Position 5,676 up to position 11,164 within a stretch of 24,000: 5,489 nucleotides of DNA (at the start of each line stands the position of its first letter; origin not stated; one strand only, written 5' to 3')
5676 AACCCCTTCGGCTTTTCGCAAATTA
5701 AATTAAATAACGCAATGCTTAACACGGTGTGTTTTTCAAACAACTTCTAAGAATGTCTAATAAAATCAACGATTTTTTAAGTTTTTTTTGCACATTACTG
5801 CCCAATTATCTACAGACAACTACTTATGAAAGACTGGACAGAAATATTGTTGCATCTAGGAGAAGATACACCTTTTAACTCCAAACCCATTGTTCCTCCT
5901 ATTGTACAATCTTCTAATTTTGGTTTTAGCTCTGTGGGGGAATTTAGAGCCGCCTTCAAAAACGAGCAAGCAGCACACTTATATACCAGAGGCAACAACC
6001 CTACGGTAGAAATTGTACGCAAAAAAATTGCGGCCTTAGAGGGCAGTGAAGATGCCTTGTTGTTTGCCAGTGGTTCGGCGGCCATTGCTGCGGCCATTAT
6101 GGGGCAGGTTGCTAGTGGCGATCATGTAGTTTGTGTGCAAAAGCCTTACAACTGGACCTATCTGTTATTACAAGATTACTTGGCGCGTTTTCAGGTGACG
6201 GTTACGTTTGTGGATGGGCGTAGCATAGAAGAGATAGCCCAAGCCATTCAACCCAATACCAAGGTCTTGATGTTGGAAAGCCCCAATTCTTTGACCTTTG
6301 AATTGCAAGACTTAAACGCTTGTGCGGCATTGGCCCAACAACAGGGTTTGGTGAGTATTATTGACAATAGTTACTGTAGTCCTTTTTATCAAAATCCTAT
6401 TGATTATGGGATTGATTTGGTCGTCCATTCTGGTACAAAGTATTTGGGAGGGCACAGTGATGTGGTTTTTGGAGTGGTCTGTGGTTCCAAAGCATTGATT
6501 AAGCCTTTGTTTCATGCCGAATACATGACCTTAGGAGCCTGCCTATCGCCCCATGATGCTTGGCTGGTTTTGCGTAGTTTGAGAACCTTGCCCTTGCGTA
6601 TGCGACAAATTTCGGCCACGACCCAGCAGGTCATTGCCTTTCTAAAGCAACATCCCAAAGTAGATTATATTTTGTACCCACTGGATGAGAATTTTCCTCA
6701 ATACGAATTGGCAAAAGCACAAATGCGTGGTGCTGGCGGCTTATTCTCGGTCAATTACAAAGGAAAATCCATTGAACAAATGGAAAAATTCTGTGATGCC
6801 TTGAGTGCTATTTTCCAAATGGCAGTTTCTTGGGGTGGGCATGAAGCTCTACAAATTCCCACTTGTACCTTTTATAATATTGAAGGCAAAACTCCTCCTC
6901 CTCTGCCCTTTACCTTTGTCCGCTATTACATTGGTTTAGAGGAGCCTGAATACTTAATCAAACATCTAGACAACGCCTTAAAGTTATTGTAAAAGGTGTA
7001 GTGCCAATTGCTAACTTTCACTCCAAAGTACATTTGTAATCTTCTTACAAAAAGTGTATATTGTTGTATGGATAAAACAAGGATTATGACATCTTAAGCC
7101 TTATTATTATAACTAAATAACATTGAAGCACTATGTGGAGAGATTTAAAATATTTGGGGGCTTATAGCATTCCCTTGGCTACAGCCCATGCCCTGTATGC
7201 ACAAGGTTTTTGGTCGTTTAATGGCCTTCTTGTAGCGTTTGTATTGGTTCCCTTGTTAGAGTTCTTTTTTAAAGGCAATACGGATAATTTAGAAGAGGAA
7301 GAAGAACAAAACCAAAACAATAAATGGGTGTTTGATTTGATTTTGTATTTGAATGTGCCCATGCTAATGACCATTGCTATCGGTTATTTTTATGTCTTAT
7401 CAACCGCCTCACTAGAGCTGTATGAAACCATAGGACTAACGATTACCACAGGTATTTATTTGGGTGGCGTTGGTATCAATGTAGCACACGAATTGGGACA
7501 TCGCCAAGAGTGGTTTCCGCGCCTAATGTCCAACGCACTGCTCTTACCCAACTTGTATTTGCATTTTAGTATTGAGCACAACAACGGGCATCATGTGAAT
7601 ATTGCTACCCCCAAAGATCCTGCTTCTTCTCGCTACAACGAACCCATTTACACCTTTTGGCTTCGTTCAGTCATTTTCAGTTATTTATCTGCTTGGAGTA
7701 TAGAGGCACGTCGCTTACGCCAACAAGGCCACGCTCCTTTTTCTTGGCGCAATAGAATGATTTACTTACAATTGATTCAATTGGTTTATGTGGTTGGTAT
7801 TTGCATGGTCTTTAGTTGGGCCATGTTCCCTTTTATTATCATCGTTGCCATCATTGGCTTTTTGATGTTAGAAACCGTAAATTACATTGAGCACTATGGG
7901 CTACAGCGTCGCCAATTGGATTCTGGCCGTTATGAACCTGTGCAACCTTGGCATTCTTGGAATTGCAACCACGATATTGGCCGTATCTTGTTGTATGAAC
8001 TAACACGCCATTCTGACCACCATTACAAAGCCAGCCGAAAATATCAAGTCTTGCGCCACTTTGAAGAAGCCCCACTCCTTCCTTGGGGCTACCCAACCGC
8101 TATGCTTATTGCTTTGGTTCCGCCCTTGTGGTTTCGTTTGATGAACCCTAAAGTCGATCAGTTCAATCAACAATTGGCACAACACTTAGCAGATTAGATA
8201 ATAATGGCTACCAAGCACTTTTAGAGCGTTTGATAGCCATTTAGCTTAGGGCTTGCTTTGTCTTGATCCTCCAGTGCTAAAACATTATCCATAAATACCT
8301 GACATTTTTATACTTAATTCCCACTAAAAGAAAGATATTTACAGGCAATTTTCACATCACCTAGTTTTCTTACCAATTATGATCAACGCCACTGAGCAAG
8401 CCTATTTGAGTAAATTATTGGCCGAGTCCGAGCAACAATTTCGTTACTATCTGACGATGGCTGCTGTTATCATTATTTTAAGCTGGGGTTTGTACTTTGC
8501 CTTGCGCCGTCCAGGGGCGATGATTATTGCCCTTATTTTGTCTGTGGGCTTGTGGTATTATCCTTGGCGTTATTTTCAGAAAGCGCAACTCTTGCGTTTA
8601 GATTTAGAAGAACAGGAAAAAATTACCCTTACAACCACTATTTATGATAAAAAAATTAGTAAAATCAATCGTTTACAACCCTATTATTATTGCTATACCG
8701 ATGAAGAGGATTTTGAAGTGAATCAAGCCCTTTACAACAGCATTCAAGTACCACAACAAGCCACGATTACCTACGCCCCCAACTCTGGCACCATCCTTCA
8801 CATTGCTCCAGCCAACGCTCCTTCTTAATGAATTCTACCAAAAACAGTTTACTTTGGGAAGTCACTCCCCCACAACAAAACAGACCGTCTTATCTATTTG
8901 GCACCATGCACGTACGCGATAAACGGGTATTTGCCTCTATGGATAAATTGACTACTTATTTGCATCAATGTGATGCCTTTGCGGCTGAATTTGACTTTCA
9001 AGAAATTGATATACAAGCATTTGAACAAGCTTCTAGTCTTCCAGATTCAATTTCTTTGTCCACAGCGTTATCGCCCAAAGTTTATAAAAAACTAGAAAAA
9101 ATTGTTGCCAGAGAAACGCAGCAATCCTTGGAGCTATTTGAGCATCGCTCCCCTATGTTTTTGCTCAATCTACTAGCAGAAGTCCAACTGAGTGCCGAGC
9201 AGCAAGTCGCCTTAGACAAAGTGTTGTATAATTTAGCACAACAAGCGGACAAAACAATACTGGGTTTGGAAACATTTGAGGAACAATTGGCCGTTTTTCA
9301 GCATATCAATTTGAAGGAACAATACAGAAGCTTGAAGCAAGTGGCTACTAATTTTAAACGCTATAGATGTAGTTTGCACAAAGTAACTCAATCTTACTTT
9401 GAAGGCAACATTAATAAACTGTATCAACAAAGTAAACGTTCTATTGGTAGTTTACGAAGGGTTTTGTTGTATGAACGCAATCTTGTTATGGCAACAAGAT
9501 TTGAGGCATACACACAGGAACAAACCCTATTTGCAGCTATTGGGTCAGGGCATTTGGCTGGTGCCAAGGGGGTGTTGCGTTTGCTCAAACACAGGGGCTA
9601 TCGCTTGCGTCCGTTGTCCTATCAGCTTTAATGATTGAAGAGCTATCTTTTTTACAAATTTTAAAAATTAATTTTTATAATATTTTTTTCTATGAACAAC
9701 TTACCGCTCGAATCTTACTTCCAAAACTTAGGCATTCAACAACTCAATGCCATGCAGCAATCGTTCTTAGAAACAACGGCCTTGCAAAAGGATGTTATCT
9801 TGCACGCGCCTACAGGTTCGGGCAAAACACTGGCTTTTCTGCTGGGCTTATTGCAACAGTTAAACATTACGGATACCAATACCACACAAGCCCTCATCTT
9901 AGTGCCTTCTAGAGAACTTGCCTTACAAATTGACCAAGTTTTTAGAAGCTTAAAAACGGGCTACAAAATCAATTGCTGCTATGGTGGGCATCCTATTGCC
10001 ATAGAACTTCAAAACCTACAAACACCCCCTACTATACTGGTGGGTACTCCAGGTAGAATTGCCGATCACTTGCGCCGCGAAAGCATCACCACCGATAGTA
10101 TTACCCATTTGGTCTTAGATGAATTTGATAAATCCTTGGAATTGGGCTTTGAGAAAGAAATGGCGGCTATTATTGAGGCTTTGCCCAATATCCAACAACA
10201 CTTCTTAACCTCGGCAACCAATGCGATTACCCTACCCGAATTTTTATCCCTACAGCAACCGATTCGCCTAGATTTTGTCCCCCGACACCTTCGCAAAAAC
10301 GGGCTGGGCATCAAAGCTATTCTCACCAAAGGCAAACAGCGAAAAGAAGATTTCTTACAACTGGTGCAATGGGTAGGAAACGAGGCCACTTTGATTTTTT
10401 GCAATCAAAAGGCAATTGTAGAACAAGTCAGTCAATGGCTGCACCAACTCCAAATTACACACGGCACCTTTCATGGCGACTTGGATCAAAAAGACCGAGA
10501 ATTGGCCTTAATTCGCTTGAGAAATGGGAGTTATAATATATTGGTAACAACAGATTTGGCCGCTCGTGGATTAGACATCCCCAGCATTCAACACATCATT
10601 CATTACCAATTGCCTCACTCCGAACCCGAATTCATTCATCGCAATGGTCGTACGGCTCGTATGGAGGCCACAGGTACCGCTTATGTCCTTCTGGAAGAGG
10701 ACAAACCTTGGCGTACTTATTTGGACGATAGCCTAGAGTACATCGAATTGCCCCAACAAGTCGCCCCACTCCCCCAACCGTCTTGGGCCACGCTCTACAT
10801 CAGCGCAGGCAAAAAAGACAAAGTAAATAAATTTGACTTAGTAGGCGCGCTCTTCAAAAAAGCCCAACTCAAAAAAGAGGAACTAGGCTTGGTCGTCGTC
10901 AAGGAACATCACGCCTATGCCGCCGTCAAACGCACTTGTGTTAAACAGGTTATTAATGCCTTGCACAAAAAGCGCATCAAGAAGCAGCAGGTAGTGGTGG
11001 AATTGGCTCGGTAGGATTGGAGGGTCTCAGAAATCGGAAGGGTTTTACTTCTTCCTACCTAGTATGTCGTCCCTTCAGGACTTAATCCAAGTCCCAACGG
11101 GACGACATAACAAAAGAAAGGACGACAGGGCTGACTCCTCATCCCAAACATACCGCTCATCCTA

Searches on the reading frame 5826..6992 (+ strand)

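Call 16: search_protein_families(library=pfam, proteins=[window:5826-6992:+], max_evalue=0.001)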
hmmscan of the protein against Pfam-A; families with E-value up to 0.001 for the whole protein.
window:5826-6992:+ (388 aa): 4 families
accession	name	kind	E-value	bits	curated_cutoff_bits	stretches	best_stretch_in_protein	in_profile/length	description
PF01053.26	Cys_Met_Meta_PP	-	2e-101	339.7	27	1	8-386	4-381/381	Cys/Met metabolism PLP-dependent enzyme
PF00266.25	Aminotran_5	-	1.2e-08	34.8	21.5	1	58-228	42-221/371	Aminotransferase class-V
PF06838.17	Met_gamma_lyase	-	0.00013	21.1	24.2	1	72-226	68-244/405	Methionine gamma-lyase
PF00155.27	Aminotran_1_2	-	0.0002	21.1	19.7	1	61-190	44-195/361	Aminotransferase class I and II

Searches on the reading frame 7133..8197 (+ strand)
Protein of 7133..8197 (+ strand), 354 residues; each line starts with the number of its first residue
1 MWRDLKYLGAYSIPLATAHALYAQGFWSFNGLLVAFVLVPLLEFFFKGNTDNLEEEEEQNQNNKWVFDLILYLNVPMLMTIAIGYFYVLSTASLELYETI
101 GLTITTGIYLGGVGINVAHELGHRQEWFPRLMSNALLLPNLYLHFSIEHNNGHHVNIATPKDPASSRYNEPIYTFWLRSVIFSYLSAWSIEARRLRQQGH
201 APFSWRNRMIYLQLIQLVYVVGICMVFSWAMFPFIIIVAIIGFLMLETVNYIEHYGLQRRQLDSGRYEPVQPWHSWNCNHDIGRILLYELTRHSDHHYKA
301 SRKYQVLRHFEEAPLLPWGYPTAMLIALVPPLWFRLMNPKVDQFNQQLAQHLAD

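Call 16: search_protein_families(library=pfam, proteins=[window:7133-8197:+], max_evalue=0.001)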
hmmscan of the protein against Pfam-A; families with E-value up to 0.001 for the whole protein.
window:7133-8197:+ (354 aa): 1 family
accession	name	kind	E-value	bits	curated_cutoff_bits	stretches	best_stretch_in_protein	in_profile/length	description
PF00487.30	FA_desaturase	-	8.6e-29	101.5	29.7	1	103-311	9-235/253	Fatty acid desaturase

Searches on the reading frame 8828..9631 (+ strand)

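Call 16: search_protein_families(library=pfam, proteins=[window:8828-9631:+], max_evalue=0.001)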
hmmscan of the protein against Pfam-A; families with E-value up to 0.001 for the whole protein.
window:8828-9631:+ (267 aa): 1 family
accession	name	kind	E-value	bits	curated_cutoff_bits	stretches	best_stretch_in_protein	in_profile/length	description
PF01963.22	TraB_PrgY_gumN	-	2.1e-50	172.4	26.8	1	8-261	1-262/263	TraB/PrgY/gumN family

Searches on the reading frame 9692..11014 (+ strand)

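Call 16: search_protein_families(library=pfam, proteins=[window:9692-11014:+], max_evalue=0.001)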
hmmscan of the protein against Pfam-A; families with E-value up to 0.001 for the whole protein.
window:9692-11014:+ (440 aa): 5 families
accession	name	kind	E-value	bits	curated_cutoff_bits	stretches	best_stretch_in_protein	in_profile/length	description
PF00270.35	DEAD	-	3.9e-39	134.5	26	1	20-177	2-160/167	DEAD/DEAH box helicase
PF00271.37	Helicase_C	-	5.7e-27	94.6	23.5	1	222-324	7-109/110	Helicase conserved C-terminal domain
PF03880.21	DbpA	-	5.2e-18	65.3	25.6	1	367-437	1-71/72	DbpA RNA binding domain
PF04851.21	ResIII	-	1.4e-10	41.7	22.5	1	17-166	3-152/164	Type III restriction enzyme, res subunit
PF14617.12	CMS1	-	0.00079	19.3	35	0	115-144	178-207/250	U3-containing 90S pre-ribosomal complex subunit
